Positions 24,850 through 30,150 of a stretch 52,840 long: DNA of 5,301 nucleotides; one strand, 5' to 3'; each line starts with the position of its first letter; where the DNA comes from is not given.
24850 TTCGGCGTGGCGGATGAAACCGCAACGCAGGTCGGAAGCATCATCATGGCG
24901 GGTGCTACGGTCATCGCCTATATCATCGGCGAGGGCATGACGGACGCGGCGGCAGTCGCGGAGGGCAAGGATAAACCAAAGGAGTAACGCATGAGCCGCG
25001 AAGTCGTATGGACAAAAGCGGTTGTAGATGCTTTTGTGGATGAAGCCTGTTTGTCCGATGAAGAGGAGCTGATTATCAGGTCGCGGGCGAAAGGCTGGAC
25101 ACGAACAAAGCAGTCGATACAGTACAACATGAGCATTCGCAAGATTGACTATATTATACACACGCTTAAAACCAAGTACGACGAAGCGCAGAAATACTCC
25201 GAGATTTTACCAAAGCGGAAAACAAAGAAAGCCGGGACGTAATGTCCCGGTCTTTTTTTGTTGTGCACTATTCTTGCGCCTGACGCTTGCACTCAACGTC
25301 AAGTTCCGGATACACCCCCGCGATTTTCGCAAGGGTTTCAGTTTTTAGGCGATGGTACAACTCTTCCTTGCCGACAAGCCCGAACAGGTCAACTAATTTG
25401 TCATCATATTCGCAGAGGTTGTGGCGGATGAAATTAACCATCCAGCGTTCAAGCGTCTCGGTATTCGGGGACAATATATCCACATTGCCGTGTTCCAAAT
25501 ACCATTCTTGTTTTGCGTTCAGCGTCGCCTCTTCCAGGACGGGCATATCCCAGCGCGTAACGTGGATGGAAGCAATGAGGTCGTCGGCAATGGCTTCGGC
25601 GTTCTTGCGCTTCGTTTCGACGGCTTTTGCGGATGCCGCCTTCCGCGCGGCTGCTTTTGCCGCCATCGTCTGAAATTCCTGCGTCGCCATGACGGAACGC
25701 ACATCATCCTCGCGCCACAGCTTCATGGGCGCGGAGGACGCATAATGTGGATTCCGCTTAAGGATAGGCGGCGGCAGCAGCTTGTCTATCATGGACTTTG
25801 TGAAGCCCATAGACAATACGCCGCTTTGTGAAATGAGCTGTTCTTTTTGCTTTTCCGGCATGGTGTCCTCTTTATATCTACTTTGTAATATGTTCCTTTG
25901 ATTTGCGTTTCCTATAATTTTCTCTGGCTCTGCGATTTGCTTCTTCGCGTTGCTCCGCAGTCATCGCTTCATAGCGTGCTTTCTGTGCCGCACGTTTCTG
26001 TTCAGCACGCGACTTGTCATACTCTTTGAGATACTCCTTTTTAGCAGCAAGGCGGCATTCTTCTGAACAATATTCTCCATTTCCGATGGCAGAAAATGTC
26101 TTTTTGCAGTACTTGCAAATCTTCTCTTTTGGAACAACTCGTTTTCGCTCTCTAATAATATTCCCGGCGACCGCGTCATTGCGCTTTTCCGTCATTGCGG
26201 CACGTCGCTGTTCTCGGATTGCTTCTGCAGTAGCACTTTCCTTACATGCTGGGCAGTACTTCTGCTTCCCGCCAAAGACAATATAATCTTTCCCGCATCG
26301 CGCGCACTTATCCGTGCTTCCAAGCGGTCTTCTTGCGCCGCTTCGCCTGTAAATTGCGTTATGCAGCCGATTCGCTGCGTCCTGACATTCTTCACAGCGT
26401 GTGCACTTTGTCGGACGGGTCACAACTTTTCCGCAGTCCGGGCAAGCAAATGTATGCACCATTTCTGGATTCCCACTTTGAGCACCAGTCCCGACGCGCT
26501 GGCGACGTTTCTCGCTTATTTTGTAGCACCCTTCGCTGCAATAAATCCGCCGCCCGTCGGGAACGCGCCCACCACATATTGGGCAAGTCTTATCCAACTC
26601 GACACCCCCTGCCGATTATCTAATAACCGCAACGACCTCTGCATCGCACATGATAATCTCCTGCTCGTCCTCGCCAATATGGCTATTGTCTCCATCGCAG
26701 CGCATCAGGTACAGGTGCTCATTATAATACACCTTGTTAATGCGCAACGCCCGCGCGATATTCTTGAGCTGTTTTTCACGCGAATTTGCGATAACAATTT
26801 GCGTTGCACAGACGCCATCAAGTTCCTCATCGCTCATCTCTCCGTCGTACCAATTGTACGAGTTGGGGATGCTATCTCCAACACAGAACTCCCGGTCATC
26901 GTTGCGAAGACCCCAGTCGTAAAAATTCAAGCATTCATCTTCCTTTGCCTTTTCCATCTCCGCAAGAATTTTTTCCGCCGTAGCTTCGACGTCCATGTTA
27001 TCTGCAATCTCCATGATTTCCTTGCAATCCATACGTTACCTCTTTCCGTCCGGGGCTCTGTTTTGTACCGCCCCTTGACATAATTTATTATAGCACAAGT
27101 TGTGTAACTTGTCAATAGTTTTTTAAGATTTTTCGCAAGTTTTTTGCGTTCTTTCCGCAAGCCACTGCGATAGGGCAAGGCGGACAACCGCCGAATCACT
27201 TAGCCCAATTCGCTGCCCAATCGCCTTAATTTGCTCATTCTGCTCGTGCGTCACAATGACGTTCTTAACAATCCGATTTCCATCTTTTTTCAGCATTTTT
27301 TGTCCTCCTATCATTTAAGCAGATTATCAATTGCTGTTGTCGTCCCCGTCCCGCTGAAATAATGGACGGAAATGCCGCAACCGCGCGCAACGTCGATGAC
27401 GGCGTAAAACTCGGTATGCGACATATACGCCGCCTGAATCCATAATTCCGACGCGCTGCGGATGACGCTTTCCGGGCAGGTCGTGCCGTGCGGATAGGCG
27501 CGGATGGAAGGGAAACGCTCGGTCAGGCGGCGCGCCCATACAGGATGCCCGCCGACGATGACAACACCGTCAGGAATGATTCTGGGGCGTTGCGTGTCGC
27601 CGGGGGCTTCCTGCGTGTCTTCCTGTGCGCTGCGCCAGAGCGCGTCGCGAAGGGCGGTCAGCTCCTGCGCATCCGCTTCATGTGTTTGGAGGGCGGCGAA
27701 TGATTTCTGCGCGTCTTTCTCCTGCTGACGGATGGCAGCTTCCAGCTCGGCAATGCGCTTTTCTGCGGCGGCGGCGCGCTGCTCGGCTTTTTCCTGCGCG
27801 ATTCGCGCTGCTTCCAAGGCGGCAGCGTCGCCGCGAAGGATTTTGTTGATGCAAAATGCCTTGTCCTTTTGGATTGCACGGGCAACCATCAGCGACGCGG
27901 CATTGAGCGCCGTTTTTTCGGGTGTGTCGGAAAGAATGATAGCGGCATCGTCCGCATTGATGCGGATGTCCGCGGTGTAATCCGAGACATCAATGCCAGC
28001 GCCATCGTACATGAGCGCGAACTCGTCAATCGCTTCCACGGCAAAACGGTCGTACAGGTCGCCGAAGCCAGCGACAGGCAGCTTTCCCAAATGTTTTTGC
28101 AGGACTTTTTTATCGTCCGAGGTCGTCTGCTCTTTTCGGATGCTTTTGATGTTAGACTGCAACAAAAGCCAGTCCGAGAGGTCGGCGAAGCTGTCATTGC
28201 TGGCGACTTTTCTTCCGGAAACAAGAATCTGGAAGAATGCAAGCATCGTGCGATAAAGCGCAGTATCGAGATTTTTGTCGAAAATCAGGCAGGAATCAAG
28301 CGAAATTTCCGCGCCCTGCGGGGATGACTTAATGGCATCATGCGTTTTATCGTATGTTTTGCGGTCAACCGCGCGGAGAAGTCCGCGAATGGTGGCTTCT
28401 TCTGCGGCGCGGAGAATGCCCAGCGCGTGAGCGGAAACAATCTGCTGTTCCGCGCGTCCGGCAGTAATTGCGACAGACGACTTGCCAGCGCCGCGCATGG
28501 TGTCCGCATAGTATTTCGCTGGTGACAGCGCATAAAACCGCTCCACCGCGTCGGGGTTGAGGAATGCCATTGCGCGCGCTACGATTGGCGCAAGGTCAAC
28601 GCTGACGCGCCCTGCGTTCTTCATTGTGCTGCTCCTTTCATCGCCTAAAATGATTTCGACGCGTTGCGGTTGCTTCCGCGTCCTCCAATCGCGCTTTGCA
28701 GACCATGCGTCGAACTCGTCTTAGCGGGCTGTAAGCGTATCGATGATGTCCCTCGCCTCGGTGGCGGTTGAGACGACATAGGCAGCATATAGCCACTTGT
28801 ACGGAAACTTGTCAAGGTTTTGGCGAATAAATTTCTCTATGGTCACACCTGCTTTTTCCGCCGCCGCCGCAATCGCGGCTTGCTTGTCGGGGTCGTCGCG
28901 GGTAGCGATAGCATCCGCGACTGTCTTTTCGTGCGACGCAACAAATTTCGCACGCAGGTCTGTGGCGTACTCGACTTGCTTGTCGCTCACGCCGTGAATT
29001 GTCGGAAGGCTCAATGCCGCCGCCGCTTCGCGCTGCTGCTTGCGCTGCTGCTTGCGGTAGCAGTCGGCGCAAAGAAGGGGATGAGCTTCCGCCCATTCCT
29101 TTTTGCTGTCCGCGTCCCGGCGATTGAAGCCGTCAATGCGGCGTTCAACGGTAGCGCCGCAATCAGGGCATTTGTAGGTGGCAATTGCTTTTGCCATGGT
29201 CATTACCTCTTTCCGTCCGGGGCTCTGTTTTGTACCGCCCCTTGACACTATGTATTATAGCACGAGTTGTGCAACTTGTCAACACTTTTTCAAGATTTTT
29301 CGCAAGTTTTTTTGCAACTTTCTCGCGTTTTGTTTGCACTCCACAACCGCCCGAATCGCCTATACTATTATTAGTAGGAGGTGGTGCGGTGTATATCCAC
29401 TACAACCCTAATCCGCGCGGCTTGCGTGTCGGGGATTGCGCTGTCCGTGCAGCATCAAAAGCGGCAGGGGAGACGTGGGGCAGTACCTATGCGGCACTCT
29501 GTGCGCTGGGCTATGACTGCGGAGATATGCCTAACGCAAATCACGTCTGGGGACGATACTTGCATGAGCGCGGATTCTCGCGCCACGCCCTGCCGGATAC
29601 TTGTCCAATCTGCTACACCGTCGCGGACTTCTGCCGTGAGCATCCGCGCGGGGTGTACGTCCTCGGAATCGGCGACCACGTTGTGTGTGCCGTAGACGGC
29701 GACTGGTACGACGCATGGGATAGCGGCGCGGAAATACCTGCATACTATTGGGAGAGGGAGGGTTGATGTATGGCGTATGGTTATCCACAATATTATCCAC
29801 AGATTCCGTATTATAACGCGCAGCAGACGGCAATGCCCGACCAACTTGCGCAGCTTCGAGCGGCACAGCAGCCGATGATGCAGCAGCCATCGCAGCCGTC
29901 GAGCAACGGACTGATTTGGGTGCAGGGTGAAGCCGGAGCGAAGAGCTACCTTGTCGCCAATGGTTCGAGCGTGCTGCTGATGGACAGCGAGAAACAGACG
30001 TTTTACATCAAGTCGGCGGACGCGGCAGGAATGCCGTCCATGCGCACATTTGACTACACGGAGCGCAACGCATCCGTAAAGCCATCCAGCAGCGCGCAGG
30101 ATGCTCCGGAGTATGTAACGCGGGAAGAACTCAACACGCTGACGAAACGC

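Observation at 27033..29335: Mirrored two-tier layout: cassette, genes, RHH gene, second cassette of the same operator flavour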

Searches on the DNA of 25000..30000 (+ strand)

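Call 7: search_dna_similar(query=window:25000-30000:+, collection=phages, mode=distant, max_rows=20)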
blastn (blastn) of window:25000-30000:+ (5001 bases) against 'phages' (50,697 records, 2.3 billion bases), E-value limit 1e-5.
No match.

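Call 80: search_rna_families(source=window, start=26900, end=29450, threshold=evalue, max_evalue=1)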
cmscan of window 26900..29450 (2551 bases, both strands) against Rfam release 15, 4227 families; matches with E-value up to 1: 0.
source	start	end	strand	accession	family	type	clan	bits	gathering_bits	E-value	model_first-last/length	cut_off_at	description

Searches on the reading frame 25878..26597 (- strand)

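Call 8: search_protein_families(library=pfam, max_evalue=0.01, proteins=[window:25878-26597:-])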
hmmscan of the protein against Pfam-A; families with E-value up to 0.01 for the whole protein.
window:25878-26597:- (239 aa): 3 families
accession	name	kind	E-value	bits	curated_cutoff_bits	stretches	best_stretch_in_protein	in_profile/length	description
PF14319.11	Zn_Tnp_IS91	-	0.0035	17.7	26.3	1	94-133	37-77/90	Transposase zinc-binding domain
PF12855.13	Ecl1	-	0.0045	18.5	28.3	1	161-216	8-60/170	TORC1 inhibitor Ecl family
PF09889.16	DUF2116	-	0.0046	17.3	26.8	1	3-36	4-36/59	Probable treble clef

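Call 10: search_protein_families(library=phrogs, max_evalue=0.01, proteins=[window:25878-26597:-])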
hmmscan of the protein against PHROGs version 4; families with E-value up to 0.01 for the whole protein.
window:25878-26597:- (239 aa): 4 families
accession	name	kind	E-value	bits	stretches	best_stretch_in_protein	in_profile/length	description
phrog_1271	-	DNA, RNA and nucleotide metabolism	7.9e-10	39.6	2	51-209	118-248/361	HNH endonuclease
phrog_2862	-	unknown function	0.00063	21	1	159-233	3-79/118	-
phrog_13750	-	unknown function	0.002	19.4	1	96-150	17-68/104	-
phrog_20999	-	unknown function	0.004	18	1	93-128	127-162/170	-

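Call 66: search_protein_families(library=padloc, max_evalue=0.01, proteins=[window:25878-26597:-])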
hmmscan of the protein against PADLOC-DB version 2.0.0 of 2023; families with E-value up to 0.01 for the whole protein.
window:25878-26597:- (239 aa): 0 families

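Call 67: search_protein_families(library=ncbifam, max_evalue=0.01, proteins=[window:25878-26597:-])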
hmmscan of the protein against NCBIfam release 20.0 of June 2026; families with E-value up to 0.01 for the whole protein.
window:25878-26597:- (239 aa): 0 families

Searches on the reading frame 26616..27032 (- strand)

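Call 8: search_protein_families(library=pfam, max_evalue=0.01, proteins=[window:26616-27032:-])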
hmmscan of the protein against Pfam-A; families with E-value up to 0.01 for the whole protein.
window:26616-27032:- (138 aa): 0 families

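Call 10: search_protein_families(library=phrogs, max_evalue=0.01, proteins=[window:26616-27032:-])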
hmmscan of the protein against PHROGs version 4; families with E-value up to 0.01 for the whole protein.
window:26616-27032:- (138 aa): 1 family
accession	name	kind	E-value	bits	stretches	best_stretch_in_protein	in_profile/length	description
phrog_18666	-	unknown function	4.3e-12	47.4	1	21-137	6-128/130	-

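Call 66: search_protein_families(library=padloc, max_evalue=0.01, proteins=[window:26616-27032:-])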
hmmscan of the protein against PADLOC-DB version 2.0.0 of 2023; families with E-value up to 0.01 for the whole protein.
window:26616-27032:- (138 aa): 0 families

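Call 67: search_protein_families(library=ncbifam, max_evalue=0.01, proteins=[window:26616-27032:-])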
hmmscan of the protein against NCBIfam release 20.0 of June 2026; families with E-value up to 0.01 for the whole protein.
window:26616-27032:- (138 aa): 0 families
